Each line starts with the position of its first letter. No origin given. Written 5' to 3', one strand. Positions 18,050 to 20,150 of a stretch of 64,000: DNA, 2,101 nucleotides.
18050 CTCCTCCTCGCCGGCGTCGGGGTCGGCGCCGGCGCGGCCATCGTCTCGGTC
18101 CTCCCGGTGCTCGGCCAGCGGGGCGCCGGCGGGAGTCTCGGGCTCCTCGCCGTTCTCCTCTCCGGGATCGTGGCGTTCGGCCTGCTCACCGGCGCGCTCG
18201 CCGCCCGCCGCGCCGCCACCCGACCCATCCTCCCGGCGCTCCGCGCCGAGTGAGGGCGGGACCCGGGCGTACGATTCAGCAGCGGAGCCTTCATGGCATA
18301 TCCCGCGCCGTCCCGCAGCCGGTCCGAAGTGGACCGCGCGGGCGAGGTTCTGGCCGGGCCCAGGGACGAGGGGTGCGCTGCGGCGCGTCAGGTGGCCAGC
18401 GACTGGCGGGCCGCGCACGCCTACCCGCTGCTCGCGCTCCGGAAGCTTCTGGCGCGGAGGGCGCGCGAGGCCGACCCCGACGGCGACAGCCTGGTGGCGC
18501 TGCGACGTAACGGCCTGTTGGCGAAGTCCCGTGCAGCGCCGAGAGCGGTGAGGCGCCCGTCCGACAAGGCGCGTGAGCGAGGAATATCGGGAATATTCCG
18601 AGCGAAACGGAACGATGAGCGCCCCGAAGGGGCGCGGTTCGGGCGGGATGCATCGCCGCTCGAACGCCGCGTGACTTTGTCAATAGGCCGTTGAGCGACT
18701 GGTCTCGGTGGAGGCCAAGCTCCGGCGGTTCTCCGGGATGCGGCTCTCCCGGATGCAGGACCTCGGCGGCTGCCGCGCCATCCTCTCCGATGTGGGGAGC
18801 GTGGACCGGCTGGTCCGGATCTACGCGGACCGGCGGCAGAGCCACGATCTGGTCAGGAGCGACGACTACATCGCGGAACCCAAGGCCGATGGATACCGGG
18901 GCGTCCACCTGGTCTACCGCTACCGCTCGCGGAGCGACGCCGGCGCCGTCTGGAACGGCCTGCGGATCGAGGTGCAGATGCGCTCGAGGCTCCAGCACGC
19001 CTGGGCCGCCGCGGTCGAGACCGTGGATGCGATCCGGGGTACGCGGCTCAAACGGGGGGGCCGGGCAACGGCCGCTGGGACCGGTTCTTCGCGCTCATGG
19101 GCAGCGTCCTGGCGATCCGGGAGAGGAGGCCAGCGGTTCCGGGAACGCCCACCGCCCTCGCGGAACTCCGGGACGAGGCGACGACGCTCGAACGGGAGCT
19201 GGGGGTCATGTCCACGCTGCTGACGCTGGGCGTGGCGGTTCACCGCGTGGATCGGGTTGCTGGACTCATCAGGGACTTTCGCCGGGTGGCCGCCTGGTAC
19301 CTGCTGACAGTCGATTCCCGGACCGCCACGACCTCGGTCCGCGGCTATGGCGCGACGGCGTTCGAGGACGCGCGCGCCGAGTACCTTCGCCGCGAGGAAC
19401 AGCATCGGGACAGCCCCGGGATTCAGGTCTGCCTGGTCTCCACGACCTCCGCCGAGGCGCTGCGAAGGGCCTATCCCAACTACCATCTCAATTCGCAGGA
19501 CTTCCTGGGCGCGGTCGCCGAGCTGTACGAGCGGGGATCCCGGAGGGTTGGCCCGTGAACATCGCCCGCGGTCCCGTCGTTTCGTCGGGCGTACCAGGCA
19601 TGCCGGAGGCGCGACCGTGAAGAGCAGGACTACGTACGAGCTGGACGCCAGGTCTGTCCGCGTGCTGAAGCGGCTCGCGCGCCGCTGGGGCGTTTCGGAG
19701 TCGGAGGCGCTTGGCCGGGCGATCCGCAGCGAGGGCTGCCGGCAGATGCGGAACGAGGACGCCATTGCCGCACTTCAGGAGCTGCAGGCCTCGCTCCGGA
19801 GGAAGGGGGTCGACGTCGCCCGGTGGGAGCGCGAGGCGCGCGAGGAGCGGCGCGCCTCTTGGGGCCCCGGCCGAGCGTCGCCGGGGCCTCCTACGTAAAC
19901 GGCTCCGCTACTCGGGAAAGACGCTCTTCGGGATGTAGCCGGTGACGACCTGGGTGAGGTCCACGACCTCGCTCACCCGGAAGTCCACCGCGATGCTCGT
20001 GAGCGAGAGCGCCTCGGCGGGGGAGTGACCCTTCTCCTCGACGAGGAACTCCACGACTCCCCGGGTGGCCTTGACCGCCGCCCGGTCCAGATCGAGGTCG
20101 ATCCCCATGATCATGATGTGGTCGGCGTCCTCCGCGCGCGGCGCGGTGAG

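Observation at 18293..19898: RelA/SpoT-domain (SAS-like) gene inactivated twice and followed by an RHH protein: candidate decayed toxSAS-type toxin-antitoxin or defence module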

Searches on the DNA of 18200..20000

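Call 34: search_rna_families(source=window, start=18200, end=20000, threshold=evalue, max_evalue=1)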
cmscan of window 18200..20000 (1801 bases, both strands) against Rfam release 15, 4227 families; matches with E-value up to 1: 1.
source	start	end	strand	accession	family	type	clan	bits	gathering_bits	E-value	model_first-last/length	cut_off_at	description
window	19767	19797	-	RF01834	fiv_FSE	Cis-reg; frameshift_element;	-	17.5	53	0.97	1-35/35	no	ribosomal frameshift site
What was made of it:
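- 18510..18691 (.): 182-bp non-coding MITE: a long imperfect hairpin with terminal inverted repeats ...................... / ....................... No Rfam match (call 34).
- Tried and rejected: Rfam scan of 18200-20000: only one chance-level hit, E 0.97 (call 34).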

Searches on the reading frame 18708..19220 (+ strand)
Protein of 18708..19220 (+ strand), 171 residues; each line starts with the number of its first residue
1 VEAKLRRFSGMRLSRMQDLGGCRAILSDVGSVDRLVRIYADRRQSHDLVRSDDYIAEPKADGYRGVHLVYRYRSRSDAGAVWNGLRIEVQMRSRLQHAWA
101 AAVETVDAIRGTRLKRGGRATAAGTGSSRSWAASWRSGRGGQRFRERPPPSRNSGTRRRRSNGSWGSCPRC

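Call 66: list_cluster_members(proteins=[L083:9091-9939:+, window:18708-19220:+, window:19097-19555:+, window:18293-18691:+])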
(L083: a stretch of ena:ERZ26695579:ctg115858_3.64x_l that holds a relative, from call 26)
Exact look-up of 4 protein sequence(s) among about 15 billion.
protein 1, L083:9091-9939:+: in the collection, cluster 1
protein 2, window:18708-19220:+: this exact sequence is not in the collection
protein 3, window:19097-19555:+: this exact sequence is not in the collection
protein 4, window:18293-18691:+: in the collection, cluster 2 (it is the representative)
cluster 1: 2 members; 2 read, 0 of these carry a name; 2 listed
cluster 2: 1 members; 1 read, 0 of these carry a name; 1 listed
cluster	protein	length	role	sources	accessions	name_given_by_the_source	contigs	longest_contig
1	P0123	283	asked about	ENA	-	-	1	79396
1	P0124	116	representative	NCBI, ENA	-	-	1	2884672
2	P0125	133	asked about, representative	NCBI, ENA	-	-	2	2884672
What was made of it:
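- Tried and rejected: Exact-sequence look-up of the ORF pieces: no third independent assembly was found to settle the homopolymer (call 66).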

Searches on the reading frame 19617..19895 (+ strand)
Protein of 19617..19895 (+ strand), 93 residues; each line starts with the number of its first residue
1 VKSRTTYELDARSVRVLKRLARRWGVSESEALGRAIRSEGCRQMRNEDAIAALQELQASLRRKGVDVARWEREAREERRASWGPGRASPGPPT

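Call 6: search_protein_families(library=pfam, proteins=[window:19617-19895:+], max_evalue=1)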
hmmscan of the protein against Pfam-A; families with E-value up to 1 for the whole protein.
seq(93 aa): 3 families
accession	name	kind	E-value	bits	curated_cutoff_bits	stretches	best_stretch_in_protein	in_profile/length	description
PF07704.17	PSK_trans_fac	-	0.037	15.4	28.3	1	14-65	11-61/82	Rv0623-like transcription factor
PF01402.27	RHH_1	-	0.064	13.7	20.5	1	8-37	5-34/39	Ribbon-helix-helix protein, copG family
PF09476.15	Pilus_CpaD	-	0.11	12.7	31.1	1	7-71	50-111/200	Pilus biogenesis CpaD protein (pilus_cpaD)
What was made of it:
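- On VapBC type II toxin-antitoxin: The window protein is below threshold: RHH_1 E 0.064, Rv0623-like E 0.037 (call 6).
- The window RHH falls below the Pfam thresholds on its own (call 6).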

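Call 7: search_protein_families(library=ncbifam, proteins=[window:19617-19895:+], max_evalue=1)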
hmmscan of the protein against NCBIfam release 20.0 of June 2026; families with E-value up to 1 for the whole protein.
seq(93 aa): 1 family
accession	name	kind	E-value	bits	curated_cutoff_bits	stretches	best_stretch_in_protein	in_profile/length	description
NF053562.1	Rkd3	equivalog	0.21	11.7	90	0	45-68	29-52/56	arcadin-3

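Call 8: search_protein_families(library=padloc, proteins=[window:19617-19895:+], max_evalue=1)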
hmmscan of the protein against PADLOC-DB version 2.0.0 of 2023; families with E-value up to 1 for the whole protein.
seq(93 aa): 0 families

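Call 24: find_homologous_proteins(query=window:19617-19895:+)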
Query seq(93 aa) (93 aa): 2 proteins with E <= 0.001 among 21 candidates.
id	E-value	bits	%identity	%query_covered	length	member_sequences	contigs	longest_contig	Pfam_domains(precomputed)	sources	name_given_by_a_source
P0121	2.5e-51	189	100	100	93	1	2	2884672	-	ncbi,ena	-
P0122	8.9e-15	72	50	87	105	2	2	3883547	PF01402.28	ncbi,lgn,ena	-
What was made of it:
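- It has only two relatives in 5.8 billion proteins (call 24).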

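Call 26: find_encoding_contigs(protein=P0121, flank=10000, max_places=3)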
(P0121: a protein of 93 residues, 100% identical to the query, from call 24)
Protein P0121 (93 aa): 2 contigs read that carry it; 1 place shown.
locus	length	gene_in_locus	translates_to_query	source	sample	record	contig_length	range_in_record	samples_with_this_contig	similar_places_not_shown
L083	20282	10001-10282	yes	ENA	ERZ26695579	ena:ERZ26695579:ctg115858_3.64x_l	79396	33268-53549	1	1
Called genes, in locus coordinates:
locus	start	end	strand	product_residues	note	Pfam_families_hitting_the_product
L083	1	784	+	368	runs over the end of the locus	PF00501:AMP-binding (faint)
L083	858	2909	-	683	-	PF07676:PD40 (faint), PF10647:Gmad1 (faint), PF00930:DPPIV_N (weak), PF26550:Tricorn_2nd (weak), PF26549:Tricorn_N, PF05448:AXE1 (faint), PF00326:Peptidase_S9, PF12146:Hydrolase_4 (faint)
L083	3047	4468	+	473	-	PF00171:Aldedh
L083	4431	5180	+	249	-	PF00005:ABC_tran, PF13304:AAA_21 (faint)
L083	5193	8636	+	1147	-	PF02687:FtsX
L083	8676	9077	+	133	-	-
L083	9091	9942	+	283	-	PF04607:RelA_SpoT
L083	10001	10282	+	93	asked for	-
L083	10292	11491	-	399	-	PF03069:FmdA_AmdA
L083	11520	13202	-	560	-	PF04389:Peptidase_M28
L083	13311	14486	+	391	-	PF02225:PA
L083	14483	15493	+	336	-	PF04389:Peptidase_M28 (weak), PF04253:TFR_dimer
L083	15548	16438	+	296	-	PF00892:EamA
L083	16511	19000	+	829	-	PF13620:CarboxypepD_reg (weak), PF13715:CarbopepD_reg_2 (faint), PF07715:Plug, PF00593:TonB_dep_Rec_b-barrel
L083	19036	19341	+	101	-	PF13560:HTH_31, PF01381:HTH_3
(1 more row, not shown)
